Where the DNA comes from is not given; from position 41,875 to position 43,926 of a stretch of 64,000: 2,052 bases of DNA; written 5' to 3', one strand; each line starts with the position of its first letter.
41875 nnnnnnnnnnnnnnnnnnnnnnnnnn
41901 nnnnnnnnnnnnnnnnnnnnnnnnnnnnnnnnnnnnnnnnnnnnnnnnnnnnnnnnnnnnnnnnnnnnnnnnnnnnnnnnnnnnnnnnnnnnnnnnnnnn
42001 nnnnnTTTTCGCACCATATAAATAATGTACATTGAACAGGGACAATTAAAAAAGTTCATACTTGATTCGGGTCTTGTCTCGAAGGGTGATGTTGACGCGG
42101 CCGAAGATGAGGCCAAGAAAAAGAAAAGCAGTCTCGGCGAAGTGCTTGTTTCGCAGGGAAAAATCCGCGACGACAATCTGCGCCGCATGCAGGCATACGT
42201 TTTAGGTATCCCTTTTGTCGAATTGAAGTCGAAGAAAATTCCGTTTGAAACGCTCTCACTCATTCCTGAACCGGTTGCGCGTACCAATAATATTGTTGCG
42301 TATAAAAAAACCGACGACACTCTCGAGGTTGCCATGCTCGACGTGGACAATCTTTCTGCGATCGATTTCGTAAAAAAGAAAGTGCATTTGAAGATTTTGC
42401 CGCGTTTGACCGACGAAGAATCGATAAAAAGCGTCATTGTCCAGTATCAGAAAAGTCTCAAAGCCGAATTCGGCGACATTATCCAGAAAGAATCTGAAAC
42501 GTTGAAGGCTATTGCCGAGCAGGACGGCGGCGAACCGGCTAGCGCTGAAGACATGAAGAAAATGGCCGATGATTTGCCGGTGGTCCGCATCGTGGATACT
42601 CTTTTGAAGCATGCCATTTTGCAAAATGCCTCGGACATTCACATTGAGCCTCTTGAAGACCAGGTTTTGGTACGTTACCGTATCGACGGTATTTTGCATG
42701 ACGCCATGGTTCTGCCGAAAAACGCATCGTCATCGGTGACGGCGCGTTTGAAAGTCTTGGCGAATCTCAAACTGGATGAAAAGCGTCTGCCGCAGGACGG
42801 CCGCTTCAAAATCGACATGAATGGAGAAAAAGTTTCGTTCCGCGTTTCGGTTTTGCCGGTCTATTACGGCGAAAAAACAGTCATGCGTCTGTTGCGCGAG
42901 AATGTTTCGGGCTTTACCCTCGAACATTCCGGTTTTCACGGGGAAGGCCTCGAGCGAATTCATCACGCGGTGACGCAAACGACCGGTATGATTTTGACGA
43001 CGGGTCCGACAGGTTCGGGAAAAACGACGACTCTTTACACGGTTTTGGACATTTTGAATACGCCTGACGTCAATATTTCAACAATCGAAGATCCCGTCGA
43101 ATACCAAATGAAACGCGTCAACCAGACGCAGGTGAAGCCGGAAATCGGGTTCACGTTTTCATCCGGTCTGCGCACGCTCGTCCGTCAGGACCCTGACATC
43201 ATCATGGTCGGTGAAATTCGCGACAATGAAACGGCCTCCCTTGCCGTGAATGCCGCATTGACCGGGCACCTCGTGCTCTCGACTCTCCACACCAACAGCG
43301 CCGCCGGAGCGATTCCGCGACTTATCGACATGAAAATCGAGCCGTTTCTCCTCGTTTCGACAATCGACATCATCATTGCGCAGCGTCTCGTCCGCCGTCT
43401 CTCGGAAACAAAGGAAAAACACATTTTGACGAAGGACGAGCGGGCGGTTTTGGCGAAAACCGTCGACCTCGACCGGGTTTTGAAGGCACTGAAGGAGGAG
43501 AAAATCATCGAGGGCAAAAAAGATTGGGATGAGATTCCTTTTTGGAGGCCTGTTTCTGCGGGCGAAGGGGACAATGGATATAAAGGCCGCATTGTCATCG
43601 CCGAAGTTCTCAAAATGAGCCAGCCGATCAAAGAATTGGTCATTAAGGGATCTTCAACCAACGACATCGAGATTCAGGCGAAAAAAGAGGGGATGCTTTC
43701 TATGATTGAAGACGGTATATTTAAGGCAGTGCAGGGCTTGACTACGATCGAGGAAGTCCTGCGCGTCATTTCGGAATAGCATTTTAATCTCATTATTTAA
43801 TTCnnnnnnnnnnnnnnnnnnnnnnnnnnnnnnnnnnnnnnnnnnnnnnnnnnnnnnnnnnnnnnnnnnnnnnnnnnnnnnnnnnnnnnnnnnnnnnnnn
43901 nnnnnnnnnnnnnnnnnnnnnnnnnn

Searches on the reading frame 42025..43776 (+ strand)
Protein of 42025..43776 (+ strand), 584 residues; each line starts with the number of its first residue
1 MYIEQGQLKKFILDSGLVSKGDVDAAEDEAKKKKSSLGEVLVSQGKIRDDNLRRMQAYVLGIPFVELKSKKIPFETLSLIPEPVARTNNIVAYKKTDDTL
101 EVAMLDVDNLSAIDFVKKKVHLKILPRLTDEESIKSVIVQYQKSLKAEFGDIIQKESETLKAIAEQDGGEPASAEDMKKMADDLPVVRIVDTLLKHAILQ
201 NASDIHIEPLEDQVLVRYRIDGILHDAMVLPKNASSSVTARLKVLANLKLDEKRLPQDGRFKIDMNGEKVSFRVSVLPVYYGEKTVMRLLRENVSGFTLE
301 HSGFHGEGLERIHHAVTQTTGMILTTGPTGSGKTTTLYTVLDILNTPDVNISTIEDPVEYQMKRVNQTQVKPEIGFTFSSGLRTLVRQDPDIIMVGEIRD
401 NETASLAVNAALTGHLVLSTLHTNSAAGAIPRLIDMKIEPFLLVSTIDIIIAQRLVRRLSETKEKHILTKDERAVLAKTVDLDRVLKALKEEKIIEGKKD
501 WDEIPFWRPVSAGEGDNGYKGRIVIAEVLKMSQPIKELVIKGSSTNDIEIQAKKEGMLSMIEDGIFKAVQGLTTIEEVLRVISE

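Call 23: find_homologous_proteins(query=window:42025-43776:+, max_evalue=1e-50)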
Query window:42025-43776:+ (584 aa): 8000 proteins with E <= 1e-50 among 8000 candidates; the best 120 are listed.
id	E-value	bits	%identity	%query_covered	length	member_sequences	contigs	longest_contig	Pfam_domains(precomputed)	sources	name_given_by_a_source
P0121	0.0e+0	1207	96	100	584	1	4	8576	PF05157.21,PF00437.27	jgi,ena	-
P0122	0.0e+0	1204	96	100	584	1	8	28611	PF05157.21,PF00437.27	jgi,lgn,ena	-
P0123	0.0e+0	1203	95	100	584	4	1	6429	PF05157.21,PF00437.27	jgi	jgi:type IV pilus assembly protein PilB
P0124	0.0e+0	1201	96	100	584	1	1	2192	PF05157.21,PF00437.27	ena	-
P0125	0.0e+0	1187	94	100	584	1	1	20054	PF05157.21,PF00437.27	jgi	jgi:type IV pilus assembly protein PilB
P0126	0.0e+0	1185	94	100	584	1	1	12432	PF05157.21,PF00437.27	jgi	jgi:type IV pilus assembly protein PilB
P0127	0.0e+0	1126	89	100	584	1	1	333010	PF05157.21,PF00437.27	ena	-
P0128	0.0e+0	1097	86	100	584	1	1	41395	PF05157.21,PF00437.27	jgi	jgi:type IV pilus assembly protein PilB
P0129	0.0e+0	1090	86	100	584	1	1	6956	PF05157.21,PF00437.27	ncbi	-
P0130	0.0e+0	1084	86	100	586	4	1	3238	PF05157.21,PF00437.27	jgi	jgi:type IV pilus assembly protein PilB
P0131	0.0e+0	1076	84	100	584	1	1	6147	PF05157.21,PF00437.27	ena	-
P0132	0.0e+0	1074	84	100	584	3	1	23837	PF05157.21,PF00437.27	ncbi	ncbi:MAG: GspE/PulE family protein [bacterium]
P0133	0.0e+0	1037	82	100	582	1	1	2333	PF05157.21,PF00437.27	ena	-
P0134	0.0e+0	1035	82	100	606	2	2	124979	PF05157.21,PF00437.27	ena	-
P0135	0.0e+0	1030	82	100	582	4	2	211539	PF05157.21,PF00437.27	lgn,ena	-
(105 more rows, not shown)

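Call 24: find_encoding_contigs(protein=P0122, flank=6000, max_places=8)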
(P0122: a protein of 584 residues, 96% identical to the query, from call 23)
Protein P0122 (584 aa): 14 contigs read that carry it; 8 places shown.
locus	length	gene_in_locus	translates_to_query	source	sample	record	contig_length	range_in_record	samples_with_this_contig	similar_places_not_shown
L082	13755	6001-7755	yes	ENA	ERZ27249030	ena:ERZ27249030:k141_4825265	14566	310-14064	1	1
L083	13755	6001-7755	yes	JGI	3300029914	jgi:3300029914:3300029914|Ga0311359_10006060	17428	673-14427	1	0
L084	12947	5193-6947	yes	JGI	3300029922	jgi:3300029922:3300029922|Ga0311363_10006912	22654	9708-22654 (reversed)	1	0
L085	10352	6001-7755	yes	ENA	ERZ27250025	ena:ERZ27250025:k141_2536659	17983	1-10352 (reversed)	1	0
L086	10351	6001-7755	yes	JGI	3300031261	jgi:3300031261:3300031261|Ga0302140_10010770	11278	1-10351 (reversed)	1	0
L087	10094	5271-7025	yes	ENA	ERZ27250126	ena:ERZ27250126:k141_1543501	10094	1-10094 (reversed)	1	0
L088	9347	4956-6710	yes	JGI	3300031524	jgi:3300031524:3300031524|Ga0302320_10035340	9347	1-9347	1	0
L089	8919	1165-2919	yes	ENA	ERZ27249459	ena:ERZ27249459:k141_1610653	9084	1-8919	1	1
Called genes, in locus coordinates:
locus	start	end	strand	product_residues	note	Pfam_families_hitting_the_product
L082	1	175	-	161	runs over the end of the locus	?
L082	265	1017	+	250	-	PF20260:PUA_4 (weak), PF04452:Methyltrans_RNA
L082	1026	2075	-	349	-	PF05697:Trigger_N, PF05698:Trigger_C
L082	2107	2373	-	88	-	-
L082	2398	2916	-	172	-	-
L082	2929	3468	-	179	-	PF00719:Pyrophosphatase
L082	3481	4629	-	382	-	PF08529:NusA_N, PF00575:S1, PF13184:KH_NusA_1st, PF26594:KH_NusA_2nd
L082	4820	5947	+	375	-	-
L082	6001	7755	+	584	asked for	PF05157:MshEN, PF00437:T2SSE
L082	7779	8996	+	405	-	PF00482:T2SSF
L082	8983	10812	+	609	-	PF13620:CarboxypepD_reg (faint), PF17802:SpaA (faint), PF13715:CarbopepD_reg_2 (faint)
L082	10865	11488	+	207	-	-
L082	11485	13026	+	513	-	-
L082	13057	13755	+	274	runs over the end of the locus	PF00121:TIM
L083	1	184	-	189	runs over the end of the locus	PF00574:CLP_protease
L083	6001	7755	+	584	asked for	PF05157:MshEN, PF00437:T2SSE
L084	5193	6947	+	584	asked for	PF05157:MshEN, PF00437:T2SSE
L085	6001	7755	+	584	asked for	PF05157:MshEN, PF00437:T2SSE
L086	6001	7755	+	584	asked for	PF05157:MshEN, PF00437:T2SSE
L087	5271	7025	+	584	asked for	PF05157:MshEN, PF00437:T2SSE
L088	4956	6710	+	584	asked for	PF05157:MshEN, PF00437:T2SSE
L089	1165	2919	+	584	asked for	PF05157:MshEN, PF00437:T2SSE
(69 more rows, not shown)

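Call 25: find_encoding_contigs(protein=P0125, flank=6000, max_places=4)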
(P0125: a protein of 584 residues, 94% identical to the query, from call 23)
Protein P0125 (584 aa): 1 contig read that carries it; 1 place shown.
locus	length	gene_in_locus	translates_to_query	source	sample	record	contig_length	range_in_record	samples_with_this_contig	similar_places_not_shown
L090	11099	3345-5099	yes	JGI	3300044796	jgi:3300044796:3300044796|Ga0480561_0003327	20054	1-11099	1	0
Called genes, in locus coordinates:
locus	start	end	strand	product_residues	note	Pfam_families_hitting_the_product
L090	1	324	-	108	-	?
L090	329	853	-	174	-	PF00719:Pyrophosphatase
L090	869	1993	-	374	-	PF08529:NusA_N, PF00575:S1, PF13184:KH_NusA_1st, PF26594:KH_NusA_2nd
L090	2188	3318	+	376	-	-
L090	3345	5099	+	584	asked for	PF05157:MshEN, PF00437:T2SSE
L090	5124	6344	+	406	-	PF00482:T2SSF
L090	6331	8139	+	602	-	PF07963:N_methyl (weak), PF17802:SpaA (faint), PF08308:PEGA (faint), PF13620:CarboxypepD_reg (weak)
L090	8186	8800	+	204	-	-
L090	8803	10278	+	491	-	-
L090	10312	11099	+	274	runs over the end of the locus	PF00121:TIM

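Call 26: find_encoding_contigs(protein=P0127, flank=6000, max_places=4)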
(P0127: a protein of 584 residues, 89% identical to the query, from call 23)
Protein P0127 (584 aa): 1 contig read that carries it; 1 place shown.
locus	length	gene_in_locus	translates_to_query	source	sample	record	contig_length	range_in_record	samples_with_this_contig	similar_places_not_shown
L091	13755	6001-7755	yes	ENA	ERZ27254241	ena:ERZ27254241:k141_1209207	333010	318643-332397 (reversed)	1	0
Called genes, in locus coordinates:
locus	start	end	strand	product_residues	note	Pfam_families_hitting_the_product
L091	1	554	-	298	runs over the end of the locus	PF16656:Pur_ac_phosph_N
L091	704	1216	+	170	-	PF04542:Sigma70_r2, PF08281:Sigma70_r4_2, PF04545:Sigma70_r4 (weak)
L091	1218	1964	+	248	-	PF18915:DUF5667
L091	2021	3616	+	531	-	PF05362:Lon_C, PF13541:ChlI, PF01078:Mg_chelatase, PF00158:Sigma54_activat (faint), PF07728:AAA_5, PF00493:MCM (weak), PF13335:Mg_chelatase_C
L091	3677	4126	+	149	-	-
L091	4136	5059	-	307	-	PF23462:LysM3_NFP (faint), PF01476:LysM, PF23446:LysM1_NFP_LYK (faint), PF23473:LysM3_LYK4_5 (weak), PF01476:LysM, PF01551:Peptidase_M23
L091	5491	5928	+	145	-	-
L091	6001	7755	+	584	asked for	PF05157:MshEN, PF00437:T2SSE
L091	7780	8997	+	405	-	PF00482:T2SSF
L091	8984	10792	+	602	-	PF13620:CarboxypepD_reg (faint), PF17802:SpaA (faint)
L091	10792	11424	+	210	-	-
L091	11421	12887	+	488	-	-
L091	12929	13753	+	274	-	PF00121:TIM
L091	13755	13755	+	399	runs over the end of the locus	PF00162:PGK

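Call 28: find_encoding_contigs(protein=P0121, flank=5000, max_places=4)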
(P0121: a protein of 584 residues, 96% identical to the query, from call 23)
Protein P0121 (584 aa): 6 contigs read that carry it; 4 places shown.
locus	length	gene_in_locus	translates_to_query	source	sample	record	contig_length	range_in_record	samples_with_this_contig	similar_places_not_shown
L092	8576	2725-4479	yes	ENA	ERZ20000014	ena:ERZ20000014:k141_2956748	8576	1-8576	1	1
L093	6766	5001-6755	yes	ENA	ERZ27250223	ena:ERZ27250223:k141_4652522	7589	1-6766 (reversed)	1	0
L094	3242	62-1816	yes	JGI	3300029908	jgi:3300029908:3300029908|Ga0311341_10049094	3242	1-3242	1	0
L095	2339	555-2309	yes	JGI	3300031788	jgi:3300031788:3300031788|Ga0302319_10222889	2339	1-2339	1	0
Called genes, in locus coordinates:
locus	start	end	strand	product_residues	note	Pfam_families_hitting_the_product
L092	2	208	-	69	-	?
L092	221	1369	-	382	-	PF08529:NusA_N, PF00575:S1, PF13184:KH_NusA_1st, PF26594:KH_NusA_2nd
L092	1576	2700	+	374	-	-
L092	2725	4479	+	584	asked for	PF05157:MshEN, PF00437:T2SSE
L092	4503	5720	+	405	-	PF00482:T2SSF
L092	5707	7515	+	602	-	PF13620:CarboxypepD_reg (faint), PF13715:CarbopepD_reg_2 (faint), PF17802:SpaA (faint)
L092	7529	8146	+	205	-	-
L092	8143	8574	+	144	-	?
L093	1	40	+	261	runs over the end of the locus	PF20260:PUA_4 (weak), PF04452:Methyltrans_RNA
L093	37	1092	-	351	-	PF05697:Trigger_N, PF05698:Trigger_C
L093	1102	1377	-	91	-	-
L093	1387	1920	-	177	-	-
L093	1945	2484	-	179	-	PF00719:Pyrophosphatase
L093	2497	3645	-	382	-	PF08529:NusA_N, PF00575:S1, PF13184:KH_NusA_1st, PF26594:KH_NusA_2nd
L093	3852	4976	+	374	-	-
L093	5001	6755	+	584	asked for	PF05157:MshEN, PF00437:T2SSE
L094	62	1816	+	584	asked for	PF05157:MshEN, PF00437:T2SSE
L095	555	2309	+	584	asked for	PF05157:MshEN, PF00437:T2SSE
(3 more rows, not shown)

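Call 29: find_encoding_contigs(protein=P0126, flank=5000, max_places=3)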
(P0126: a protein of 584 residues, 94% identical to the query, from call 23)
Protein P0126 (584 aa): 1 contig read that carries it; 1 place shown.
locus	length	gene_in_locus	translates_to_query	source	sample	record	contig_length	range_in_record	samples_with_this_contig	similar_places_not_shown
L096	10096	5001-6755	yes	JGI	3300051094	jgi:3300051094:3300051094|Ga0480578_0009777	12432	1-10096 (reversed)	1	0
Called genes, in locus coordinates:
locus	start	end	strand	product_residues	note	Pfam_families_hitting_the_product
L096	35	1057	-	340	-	PF05697:Trigger_N, PF05698:Trigger_C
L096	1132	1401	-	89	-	-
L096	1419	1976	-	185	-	-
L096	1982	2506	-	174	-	PF00719:Pyrophosphatase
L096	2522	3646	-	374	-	PF08529:NusA_N, PF00575:S1, PF13184:KH_NusA_1st, PF26594:KH_NusA_2nd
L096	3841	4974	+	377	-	-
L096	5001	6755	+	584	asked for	PF05157:MshEN, PF00437:T2SSE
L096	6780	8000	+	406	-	PF00482:T2SSF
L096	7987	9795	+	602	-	PF07963:N_methyl (weak), PF13620:CarboxypepD_reg (weak), PF17802:SpaA (faint)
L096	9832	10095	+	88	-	?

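Call 30: find_encoding_contigs(protein=P0128, flank=5000, max_places=3)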
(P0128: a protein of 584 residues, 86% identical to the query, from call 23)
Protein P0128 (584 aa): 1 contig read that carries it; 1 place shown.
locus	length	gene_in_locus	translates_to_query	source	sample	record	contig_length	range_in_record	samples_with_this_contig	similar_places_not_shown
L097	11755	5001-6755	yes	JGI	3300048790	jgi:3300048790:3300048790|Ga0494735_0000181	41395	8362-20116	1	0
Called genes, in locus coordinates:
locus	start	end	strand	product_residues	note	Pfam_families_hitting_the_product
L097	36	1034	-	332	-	PF05697:Trigger_N, PF05698:Trigger_C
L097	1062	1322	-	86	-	-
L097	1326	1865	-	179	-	-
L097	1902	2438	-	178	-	PF00719:Pyrophosphatase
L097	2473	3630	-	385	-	PF08529:NusA_N, PF00575:S1, PF13184:KH_NusA_1st, PF26594:KH_NusA_2nd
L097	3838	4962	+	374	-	-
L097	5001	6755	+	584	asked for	PF05157:MshEN, PF00437:T2SSE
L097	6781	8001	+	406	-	PF00482:T2SSF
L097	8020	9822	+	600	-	PF07963:N_methyl (weak), PF13620:CarboxypepD_reg (faint)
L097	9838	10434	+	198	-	PF07963:N_methyl (weak)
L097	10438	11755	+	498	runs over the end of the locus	-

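Call 31: find_encoding_contigs(protein=P0132, flank=5000, max_places=3)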
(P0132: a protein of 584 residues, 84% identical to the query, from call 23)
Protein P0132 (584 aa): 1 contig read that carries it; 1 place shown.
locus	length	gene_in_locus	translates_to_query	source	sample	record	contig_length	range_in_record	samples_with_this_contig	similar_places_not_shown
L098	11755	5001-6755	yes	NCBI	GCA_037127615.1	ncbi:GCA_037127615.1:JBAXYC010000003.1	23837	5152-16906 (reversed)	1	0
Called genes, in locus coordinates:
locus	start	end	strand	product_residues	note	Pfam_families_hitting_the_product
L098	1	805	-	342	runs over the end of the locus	PF05697:Trigger_N, PF05698:Trigger_C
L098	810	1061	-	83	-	-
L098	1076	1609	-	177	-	-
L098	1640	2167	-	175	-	PF00719:Pyrophosphatase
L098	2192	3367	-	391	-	PF08529:NusA_N, PF00575:S1, PF13184:KH_NusA_1st, PF26594:KH_NusA_2nd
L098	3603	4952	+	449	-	-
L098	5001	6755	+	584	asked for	PF05157:MshEN, PF00437:T2SSE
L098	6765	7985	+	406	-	PF00482:T2SSF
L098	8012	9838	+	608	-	PF13620:CarboxypepD_reg (faint), PF17802:SpaA (faint)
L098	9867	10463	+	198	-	PF07963:N_methyl (weak)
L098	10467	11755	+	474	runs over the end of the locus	-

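Call 41: search_protein_families(library=pfam, proteins=[L082:4820-5944:+], max_evalue=0.01)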
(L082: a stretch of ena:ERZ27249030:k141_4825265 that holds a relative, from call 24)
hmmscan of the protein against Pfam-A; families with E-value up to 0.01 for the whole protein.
L082:4820-5944:+ (375 aa): 0 families
